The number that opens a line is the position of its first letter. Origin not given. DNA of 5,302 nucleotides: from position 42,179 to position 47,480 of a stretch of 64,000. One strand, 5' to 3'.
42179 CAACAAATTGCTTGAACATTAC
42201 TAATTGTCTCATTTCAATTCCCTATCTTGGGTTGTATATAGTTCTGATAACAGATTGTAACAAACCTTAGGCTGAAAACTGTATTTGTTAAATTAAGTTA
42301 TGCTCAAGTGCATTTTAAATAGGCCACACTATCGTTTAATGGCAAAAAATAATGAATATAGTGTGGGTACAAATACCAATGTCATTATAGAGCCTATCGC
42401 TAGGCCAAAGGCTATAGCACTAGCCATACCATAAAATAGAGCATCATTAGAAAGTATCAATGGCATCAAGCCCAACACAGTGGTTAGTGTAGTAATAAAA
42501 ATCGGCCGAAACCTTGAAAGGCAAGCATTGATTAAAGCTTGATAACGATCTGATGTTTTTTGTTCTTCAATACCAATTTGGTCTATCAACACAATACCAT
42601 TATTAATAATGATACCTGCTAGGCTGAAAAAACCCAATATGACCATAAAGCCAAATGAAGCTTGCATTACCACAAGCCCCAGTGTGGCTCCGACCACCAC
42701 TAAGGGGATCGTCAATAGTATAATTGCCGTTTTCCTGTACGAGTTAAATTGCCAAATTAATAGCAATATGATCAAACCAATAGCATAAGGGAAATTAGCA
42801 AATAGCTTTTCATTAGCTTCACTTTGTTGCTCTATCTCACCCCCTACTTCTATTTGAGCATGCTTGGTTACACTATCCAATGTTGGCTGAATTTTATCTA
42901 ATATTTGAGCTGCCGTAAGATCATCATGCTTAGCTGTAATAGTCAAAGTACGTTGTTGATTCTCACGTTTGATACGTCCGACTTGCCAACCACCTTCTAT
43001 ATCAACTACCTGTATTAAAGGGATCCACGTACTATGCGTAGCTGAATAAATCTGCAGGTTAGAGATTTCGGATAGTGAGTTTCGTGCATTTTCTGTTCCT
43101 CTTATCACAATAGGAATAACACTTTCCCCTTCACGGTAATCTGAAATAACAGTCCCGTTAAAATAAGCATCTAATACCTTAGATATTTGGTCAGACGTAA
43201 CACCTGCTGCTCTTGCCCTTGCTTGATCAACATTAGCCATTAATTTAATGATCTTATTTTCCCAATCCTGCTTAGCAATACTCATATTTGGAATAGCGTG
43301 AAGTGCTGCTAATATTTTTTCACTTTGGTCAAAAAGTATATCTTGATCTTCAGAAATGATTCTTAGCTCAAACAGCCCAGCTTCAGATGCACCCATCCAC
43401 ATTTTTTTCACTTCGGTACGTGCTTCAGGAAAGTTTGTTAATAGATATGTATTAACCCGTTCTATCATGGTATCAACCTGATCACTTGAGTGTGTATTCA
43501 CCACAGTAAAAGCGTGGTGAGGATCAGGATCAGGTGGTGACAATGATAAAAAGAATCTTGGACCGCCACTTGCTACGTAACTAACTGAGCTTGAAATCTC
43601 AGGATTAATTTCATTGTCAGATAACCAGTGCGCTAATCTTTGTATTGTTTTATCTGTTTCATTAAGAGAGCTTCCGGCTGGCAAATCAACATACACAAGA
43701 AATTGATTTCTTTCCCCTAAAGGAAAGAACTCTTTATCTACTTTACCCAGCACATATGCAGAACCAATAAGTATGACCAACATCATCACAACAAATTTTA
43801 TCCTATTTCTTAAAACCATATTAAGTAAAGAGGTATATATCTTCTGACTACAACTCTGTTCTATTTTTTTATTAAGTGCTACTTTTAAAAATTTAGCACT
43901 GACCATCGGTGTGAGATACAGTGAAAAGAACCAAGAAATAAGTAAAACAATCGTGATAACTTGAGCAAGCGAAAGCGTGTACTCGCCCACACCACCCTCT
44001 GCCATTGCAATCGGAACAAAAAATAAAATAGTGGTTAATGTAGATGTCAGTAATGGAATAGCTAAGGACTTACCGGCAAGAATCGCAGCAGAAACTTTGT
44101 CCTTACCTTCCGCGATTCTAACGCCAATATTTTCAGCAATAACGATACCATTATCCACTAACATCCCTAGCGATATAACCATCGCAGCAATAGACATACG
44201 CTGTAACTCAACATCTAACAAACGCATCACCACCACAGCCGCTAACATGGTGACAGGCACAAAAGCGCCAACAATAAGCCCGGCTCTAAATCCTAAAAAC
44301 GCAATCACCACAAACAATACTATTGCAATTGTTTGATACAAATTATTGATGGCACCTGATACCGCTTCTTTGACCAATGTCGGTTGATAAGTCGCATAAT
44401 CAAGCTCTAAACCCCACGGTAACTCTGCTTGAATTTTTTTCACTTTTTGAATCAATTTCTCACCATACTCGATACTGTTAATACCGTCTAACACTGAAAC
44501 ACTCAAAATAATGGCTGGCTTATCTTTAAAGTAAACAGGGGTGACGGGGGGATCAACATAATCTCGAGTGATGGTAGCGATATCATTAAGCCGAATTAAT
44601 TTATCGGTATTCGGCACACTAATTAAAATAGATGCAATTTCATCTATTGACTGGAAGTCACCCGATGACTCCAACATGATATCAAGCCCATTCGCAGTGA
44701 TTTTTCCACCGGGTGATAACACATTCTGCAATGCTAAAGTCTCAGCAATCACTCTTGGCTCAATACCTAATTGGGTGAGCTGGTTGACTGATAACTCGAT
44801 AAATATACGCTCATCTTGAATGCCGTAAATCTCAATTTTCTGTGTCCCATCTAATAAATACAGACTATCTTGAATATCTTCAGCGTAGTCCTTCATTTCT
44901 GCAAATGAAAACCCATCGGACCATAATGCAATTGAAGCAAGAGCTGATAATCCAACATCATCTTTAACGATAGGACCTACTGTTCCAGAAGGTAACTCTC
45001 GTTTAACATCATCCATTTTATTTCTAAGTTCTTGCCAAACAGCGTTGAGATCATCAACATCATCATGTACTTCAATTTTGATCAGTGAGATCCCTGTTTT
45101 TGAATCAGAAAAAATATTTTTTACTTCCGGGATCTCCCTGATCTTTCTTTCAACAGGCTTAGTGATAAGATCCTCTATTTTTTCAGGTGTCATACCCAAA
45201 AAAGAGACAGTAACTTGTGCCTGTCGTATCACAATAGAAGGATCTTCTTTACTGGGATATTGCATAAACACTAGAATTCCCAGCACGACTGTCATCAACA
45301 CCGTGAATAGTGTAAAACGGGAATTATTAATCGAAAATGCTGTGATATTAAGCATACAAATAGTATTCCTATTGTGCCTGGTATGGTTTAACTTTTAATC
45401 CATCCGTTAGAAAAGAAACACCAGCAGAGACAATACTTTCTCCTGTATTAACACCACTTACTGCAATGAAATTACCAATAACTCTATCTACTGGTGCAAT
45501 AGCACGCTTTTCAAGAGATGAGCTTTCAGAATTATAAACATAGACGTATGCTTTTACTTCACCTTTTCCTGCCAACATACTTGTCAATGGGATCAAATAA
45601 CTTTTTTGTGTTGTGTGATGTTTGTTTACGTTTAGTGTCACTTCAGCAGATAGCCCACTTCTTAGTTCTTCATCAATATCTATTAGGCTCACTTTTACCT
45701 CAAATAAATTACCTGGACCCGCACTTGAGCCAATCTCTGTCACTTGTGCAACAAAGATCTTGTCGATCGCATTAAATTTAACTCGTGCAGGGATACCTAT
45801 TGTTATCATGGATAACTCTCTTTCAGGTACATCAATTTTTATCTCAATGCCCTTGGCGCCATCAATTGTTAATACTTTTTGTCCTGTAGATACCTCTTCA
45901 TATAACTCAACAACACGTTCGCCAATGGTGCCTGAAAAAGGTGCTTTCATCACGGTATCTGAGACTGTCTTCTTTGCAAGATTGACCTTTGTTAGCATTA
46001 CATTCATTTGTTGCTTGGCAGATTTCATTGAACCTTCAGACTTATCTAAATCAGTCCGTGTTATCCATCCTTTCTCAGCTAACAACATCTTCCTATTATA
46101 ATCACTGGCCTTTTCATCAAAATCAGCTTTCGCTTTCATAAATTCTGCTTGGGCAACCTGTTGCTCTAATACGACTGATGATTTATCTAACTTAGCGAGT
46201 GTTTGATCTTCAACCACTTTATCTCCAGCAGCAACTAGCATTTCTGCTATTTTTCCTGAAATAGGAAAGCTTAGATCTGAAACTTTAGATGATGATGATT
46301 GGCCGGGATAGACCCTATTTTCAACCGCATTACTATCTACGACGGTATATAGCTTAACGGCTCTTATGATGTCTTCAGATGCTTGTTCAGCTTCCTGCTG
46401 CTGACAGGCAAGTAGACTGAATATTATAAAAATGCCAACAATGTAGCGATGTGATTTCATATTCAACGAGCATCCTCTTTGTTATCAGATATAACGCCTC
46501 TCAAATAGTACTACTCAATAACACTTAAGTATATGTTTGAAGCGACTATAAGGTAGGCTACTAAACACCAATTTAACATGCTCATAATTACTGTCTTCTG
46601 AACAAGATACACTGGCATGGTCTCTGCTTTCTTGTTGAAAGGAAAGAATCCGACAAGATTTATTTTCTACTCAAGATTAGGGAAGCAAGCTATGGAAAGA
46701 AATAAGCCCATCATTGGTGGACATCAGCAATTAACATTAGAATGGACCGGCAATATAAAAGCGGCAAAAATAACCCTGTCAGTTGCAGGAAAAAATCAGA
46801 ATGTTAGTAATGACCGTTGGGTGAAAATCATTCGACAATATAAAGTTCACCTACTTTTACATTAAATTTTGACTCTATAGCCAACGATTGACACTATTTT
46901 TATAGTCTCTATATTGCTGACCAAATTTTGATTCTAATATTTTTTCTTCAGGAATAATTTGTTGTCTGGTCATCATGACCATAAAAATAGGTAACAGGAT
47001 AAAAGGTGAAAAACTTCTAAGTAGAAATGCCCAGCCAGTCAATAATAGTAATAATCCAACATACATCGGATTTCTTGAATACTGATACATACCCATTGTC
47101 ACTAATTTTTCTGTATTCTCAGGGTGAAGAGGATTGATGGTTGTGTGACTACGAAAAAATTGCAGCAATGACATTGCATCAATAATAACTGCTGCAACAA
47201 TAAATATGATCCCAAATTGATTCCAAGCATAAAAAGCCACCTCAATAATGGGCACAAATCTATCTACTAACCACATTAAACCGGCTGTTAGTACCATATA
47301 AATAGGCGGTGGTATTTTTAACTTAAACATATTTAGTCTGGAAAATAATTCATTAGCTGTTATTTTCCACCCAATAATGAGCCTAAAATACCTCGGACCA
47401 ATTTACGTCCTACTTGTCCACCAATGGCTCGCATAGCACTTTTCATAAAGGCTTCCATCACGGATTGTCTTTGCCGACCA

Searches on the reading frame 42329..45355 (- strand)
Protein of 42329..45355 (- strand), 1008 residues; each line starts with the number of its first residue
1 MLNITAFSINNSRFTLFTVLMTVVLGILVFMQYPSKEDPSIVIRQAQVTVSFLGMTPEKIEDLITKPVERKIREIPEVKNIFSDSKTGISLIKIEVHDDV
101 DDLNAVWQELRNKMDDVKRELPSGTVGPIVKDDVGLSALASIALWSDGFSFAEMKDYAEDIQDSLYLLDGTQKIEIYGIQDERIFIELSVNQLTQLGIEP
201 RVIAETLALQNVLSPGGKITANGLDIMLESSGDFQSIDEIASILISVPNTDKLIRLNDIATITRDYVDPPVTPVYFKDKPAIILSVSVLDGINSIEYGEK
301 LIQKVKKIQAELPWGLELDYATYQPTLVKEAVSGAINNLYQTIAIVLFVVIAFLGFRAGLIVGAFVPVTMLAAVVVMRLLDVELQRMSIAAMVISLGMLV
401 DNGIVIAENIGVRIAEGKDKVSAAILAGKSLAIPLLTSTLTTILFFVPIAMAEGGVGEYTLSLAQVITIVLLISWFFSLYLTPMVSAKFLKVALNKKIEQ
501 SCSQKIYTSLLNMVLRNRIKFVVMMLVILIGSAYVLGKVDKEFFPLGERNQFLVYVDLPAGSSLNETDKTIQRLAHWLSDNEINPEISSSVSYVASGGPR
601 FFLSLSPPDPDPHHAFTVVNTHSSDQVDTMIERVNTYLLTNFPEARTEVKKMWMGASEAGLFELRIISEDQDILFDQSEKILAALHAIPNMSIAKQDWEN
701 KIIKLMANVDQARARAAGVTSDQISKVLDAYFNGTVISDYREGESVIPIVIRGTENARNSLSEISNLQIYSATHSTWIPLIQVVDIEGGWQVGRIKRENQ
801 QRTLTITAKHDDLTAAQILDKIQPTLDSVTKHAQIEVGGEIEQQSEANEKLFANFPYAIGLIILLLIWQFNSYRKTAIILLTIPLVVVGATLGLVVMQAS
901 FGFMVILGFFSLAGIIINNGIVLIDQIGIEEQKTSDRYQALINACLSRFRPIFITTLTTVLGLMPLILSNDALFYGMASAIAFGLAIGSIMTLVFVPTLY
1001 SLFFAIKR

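Call 7: search_protein_families(library=ncbifam, proteins=[window:42329-45355:-], max_evalue=0.001)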
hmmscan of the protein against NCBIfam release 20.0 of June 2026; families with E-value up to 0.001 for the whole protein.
window:42329-45355:- (1008 aa): 19 families
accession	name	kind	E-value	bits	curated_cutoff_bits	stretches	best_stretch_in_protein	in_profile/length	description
NF033617.1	RND_permease_2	subfamily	3.3e-140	468.9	1250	1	14-1003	10-1007/1009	multidrug efflux RND transporter permease subunit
NF000282.2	RND_permease_1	subfamily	2.5e-103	346.9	1250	1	7-1002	3-1026/1029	multidrug efflux RND transporter permease subunit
TIGR00915.1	2A0602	subfamily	1e-87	295.1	940.35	1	6-1001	3-1026/1050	efflux RND transporter permease subunit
TIGR00914.1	2A0601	subfamily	8.7e-80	268.7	701.45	2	3-567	4-586/1051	CusA/CzcA family heavy metal efflux RND transporter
NF007133.0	PRK09579.1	equivalog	2.1e-69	234.2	1763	2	12-545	11-551/1017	multidrug efflux RND transporter permease subunit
NF007798.0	PRK10503.1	equivalog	4.7e-69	233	1584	1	18-1004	24-1023/1040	MdtB/MuxB family multidrug efflux RND transporter permease subunit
NF007905.0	PRK10614.1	equivalog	1.4e-68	231.5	1774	1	15-1004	14-1009/1025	multidrug efflux RND transporter permease subunit MdtC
NF007842.1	PRK10555.1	equivalog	2.8e-59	200.9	1854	1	7-1004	4-1023/1036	multidrug efflux RND transporter permease AcrD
NF007131.0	PRK09577.1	equivalog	1.6e-53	181.7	1768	1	6-1006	3-1021/1045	multidrug efflux RND transporter permease subunit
NF000037.1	RND_perm_OqxB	exception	1.1e-50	172.4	2200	2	6-574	5-602/1050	multidrug efflux RND transporter permease subunit OqxB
NF011706.2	PRK15127.1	equivalog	8.7e-45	153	2150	2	7-582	4-602/1049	multidrug efflux RND transporter permease subunit AcrB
TIGR00916.1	2A0604s01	subfamily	3.8e-11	43.1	148.6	2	322-471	77-225/231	SecD/SecF family protein translocase subunit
NF009582.0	PRK13024.1-2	equivalog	1.1e-09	36.9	723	2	341-536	346-544/859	protein translocase subunit SecDF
TIGR00921.1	2A067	subfamily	2.6e-09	35.7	351.9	2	859-1004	202-347/733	hydrophobe/amphiphile efflux-3 (HAE3) family transporter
NF009585.0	PRK13024.1-5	equivalog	1.5e-07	29.9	1037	1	325-533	487-692/993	protein translocase subunit SecDF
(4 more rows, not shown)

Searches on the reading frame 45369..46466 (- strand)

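Call 7: search_protein_families(library=ncbifam, proteins=[window:45369-46466:-], max_evalue=0.001)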
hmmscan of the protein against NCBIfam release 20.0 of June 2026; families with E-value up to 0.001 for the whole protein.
window:45369-46466:- (365 aa): 21 families
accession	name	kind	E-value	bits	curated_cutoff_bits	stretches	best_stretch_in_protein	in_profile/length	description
TIGR01730.1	RND_mfp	subfamily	5.3e-55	186.6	94.9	1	37-361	1-321/322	efflux RND transporter periplasmic adaptor subunit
TIGR00999.1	8a0102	subfamily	2.8e-25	88.9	319.3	1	81-353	1-270/271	CzcB/NccB family metal efflux transporter periplasmic adaptor subunit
TIGR00998.1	8a0101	subfamily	6.5e-14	51.6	390.8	1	160-250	194-286/334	EmrA/EmrK family multidrug efflux transporter periplasmic adaptor subunit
NF002939.0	PRK03598.1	equivalog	6.7e-14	51.8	393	2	64-122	46-104/332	secretion protein HlyD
NF008589.1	PRK11556.1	equivalog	7.3e-14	51.5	391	1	69-360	91-386/392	MdtA/MuxA family multidrug efflux RND transporter periplasmic adaptor subunit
NF033138.2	RND-peri-MexC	equivalog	7.1e-10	38.6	625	1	4-188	5-189/375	MexC family multidrug efflux RND transporter periplasmic adaptor subunit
NF033834.1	RND_adapt_MexA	exception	1.1e-09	37.9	750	1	15-197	18-184/373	multidrug efflux RND transporter periplasmic adaptor subunit MexA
NF007362.0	PRK09859.1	equivalog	2e-09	37.1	738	1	1-190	1-189/385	multidrug transporter subunit MdtE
NF045904.1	RND-peri-MexE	equivalog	8.9e-09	34.7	714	1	4-200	6-201/390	multidrug efflux RND transporter periplasmic adaptor subunit MexE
NF007850.1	PRK10559.1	equivalog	1.4e-08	34.3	400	1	65-268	43-245/303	p-hydroxybenzoic acid efflux pump subunit AaeA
NF038010.1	ABC_adapt_DarC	equivalog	6e-08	31.8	450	1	159-348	219-403/417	darobactin export ABC transporter periplasmic adaptor subunit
TIGR02971.1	heterocyst_DevB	subfamily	6.7e-08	32.3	129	1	100-247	142-280/327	ABC exporter membrane fusion protein, DevB family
NF011715.0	PRK15136.1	equivalog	4e-07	29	563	1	99-172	119-192/390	multidrug efflux MFS transporter periplasmic adaptor subunit EmrA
NF007785.0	PRK10476.1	equivalog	9.3e-07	28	376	1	9-171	18-185/347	multidrug transporter subunit MdtN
NF008606.0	PRK11578.1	equivalog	1.7e-06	27.4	342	1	6-168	9-174/371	macrolide transporter subunit MacA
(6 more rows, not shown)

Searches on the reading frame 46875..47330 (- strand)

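Call 31: search_protein_families(library=pfam, proteins=[window:46875-47330:-], max_evalue=0.001)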
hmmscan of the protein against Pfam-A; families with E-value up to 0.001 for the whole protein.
window:46875-47330:- (151 aa): 3 families
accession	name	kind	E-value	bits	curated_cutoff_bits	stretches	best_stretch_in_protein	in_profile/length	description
PF04191.18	PEMT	-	1.4e-12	48.4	25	1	39-139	5-105/105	Phospholipid methyltransferase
PF06966.17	DUF1295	-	4.3e-07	30.1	20.4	1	31-147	115-235/235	Protein of unknown function (DUF1295)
PF04140.19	ICMT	-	4.7e-06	27.4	24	1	42-133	3-94/95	Isoprenylcysteine carboxyl methyltransferase (ICMT) family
